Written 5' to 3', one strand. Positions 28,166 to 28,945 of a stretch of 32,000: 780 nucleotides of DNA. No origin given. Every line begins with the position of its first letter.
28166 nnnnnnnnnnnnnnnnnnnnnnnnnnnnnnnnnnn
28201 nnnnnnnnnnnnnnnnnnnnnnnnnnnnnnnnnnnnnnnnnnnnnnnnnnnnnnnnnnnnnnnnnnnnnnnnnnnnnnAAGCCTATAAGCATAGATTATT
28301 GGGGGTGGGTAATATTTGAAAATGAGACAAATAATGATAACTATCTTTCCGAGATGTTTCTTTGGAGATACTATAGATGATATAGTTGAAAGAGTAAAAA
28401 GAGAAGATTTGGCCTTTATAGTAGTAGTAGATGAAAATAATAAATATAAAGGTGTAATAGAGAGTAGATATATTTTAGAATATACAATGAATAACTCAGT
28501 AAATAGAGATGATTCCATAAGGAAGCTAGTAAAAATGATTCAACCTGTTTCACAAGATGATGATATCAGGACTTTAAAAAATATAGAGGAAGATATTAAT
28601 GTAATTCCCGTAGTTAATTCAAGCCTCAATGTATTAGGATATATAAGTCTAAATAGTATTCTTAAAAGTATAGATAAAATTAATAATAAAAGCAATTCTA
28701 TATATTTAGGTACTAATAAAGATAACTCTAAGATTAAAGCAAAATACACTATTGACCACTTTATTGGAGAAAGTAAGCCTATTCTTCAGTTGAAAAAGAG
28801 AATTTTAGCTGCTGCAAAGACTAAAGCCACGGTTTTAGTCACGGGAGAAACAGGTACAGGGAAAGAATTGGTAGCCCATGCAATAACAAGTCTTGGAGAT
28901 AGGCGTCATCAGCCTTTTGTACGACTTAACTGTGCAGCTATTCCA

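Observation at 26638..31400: MCP-derived Cache-HAMP sensor lacking its signalling tip, paired with a receiver-less CBS/sigma-54 activator and a sigma-54-driven CoA-transferase operon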

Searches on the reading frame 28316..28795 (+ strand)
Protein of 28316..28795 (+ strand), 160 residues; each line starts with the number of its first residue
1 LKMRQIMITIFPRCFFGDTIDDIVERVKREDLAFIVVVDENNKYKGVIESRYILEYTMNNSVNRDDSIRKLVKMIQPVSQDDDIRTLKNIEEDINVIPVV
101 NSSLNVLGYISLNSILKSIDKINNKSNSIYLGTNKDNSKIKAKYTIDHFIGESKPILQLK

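Call 59: find_related_loci(query=A4, collection=metagenome_contigs, flank=7000)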
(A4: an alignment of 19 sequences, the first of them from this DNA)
Query A4 (160 aa) in metagenome_contigs; peptide patterns used: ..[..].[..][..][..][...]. (x = any residue, [..] = any of these).
395 stretches matched a pattern; 15 encode a relative of the query (tblastn E <= 1e-3); 15 distinct loci.
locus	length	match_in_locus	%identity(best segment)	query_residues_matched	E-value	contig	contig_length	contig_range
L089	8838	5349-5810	37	1-160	6e-29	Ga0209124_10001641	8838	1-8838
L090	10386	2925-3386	37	1-160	6e-29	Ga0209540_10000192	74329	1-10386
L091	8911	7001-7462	34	1-160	1e-25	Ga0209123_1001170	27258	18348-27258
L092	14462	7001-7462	37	1-160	2e-24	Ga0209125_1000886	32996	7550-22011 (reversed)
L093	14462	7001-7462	32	1-160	8e-22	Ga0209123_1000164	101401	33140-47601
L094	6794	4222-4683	32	1-160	8e-22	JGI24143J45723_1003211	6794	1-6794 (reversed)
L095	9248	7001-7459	37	1-160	5e-21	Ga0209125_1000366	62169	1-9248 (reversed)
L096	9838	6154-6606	30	1-160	8e-20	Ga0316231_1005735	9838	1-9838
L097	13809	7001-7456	29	1-160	5e-19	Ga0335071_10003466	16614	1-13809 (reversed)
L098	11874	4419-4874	30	1-160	4e-18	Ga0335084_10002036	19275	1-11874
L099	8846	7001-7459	26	1-160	1e-16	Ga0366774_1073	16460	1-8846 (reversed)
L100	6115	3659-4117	26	1-160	1e-16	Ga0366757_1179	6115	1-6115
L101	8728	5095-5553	26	1-160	1e-16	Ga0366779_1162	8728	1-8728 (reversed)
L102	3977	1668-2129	33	1-160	1e-15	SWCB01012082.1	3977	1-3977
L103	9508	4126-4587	28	1-160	6e-15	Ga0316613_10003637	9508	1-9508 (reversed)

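Call 62: search_protein_families(library=pfam, proteins=[L090:4603-5871:+, L090:5904-7205:+, L090:1775-2674:+, L090:1133-1723:+, L090:212-928:+, L092:8690-9994:+, L092:6125-6817:+, L092:4916-5854:+, L095:5115-6377:-, L095:3828-5102:-], max_evalue=0.0001)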
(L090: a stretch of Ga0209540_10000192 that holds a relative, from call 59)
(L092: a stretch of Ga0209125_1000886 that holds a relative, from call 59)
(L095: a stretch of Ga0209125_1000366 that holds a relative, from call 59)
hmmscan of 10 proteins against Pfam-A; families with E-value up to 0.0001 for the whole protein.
L090:4603-5871:+ (422 aa): 2 families
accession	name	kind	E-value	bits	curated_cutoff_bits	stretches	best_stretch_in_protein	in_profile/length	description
PF07690.21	MFS_1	-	6.2e-48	163.9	33.4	2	24-365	9-347/347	Major Facilitator Superfamily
PF23262.1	NFD4_C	-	4.5e-05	23.8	27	1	219-388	13-184/215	NFD4, C-terminal domain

L090:5904-7205:+ (433 aa): 2 families
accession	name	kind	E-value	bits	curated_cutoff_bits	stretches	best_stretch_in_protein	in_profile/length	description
PF13336.12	AcetylCoA_hyd_C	-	6.5e-68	228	23.7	1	272-424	1-153/154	Acetyl-CoA hydrolase/transferase C-terminal domain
PF02550.21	AcetylCoA_hydro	-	1.4e-32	113.8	24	1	5-184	3-194/198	Acetyl-CoA hydrolase/transferase N-terminal domain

L090:1775-2674:+ (299 aa): 0 families

L090:1133-1723:+ (196 aa): 1 family
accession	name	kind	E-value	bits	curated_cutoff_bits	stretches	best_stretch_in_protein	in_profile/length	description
PF00440.29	TetR_N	-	2e-12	47.1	24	1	18-64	1-47/47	Bacterial regulatory proteins, tetR family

L090:212-928:+ (238 aa): 1 family
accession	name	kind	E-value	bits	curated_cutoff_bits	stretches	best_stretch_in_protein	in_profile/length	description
PF13365.12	Trypsin_2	-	1e-06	29.9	27.6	1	39-195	1-144/144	Trypsin-like peptidase domain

L092:8690-9994:+ (434 aa): 2 families
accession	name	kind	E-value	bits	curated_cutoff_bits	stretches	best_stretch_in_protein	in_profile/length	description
PF13336.12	AcetylCoA_hyd_C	-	3.7e-68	228.7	23.7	1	272-424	1-153/154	Acetyl-CoA hydrolase/transferase C-terminal domain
PF02550.21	AcetylCoA_hydro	-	1.6e-31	110.3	24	1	7-184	5-194/198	Acetyl-CoA hydrolase/transferase N-terminal domain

L092:6125-6817:+ (230 aa): 1 family
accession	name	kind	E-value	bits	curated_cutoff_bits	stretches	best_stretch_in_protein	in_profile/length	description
PF13365.12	Trypsin_2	-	4.2e-09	37.7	27.6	1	31-187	1-144/144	Trypsin-like peptidase domain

L092:4916-5854:+ (312 aa): 1 family
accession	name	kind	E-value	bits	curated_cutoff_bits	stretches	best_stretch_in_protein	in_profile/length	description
PF01522.26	Polysacc_deac_1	-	6.2e-30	104.2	23.1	1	113-243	2-123/124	Polysaccharide deacetylase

L095:5115-6377:- (420 aa): 3 families
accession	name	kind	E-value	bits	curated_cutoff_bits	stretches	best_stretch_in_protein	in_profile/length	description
PF03448.22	MgtE_N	-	5.5e-28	97.9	25.9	1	190-290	1-101/102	MgtE intracellular N domain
PF00571.33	CBS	-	4.4e-14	53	24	2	293-349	1-52/57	CBS domain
PF14841.11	FliG_M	-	5.1e-06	27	25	0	237-262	22-47/76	FliG middle domain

L095:3828-5102:- (424 aa): 1 family
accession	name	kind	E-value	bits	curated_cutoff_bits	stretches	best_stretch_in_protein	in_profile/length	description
PF01566.24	Nramp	-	3.7e-96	322.7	29.8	1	41-392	1-356/357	Natural resistance-associated macrophage protein-like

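Call 88: search_solved_structures(query=A4, max_evalue=0.01, show_alignments=1)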
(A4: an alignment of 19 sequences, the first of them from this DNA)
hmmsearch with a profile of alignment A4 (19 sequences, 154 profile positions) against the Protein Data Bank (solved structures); distinct sequences matched with E-value up to 0.01: 84 (the best 60 are shown).
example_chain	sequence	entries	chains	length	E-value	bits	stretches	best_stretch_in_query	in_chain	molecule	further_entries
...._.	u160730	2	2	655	4.5e-24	88.4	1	11-109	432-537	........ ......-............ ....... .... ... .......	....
9sr9_H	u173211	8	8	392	4.6e-19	72.1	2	2-113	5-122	Dehydrogenase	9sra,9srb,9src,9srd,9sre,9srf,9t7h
9znf_4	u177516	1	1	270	2e-16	63.6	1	1-112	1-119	CBS domain-containing protein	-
2yzq_A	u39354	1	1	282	1.3e-14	57.7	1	14-113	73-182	Putative uncharacterized protein PH1780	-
3kh5_A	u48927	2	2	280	2.7e-12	50.1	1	2-56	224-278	protein MJ1225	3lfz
6h1w_A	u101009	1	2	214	4.1e-12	49.5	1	1-117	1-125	MJ1004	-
3kpb_A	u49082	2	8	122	1.2e-11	48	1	3-109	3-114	Uncharacterized protein MJ0100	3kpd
3kpc_A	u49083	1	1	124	1.3e-11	47.9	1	3-109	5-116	Uncharacterized protein MJ0100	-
3ddj_A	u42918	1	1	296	3.7e-11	46.4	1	23-141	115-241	CBS domain-containing protein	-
6zz9_A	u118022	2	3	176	6.1e-11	45.7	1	27-131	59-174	CBS domain-containing protein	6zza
9l96_a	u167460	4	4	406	7.9e-11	45.3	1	1-117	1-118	CBS domain-containing protein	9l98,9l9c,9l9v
2ef7_A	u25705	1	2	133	3.6e-10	43.2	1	3-120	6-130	Hypothetical protein ST2348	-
2p9m_A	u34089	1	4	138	1.2e-09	41.6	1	1-115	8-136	Hypothetical protein MJ0922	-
1vr9_A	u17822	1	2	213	1.4e-09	41.3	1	1-118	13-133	CBS domain protein/ACT domain protein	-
5ks7_A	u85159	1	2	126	2e-09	40.8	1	2-113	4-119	Carnitine transport ATP-binding protein OpuCA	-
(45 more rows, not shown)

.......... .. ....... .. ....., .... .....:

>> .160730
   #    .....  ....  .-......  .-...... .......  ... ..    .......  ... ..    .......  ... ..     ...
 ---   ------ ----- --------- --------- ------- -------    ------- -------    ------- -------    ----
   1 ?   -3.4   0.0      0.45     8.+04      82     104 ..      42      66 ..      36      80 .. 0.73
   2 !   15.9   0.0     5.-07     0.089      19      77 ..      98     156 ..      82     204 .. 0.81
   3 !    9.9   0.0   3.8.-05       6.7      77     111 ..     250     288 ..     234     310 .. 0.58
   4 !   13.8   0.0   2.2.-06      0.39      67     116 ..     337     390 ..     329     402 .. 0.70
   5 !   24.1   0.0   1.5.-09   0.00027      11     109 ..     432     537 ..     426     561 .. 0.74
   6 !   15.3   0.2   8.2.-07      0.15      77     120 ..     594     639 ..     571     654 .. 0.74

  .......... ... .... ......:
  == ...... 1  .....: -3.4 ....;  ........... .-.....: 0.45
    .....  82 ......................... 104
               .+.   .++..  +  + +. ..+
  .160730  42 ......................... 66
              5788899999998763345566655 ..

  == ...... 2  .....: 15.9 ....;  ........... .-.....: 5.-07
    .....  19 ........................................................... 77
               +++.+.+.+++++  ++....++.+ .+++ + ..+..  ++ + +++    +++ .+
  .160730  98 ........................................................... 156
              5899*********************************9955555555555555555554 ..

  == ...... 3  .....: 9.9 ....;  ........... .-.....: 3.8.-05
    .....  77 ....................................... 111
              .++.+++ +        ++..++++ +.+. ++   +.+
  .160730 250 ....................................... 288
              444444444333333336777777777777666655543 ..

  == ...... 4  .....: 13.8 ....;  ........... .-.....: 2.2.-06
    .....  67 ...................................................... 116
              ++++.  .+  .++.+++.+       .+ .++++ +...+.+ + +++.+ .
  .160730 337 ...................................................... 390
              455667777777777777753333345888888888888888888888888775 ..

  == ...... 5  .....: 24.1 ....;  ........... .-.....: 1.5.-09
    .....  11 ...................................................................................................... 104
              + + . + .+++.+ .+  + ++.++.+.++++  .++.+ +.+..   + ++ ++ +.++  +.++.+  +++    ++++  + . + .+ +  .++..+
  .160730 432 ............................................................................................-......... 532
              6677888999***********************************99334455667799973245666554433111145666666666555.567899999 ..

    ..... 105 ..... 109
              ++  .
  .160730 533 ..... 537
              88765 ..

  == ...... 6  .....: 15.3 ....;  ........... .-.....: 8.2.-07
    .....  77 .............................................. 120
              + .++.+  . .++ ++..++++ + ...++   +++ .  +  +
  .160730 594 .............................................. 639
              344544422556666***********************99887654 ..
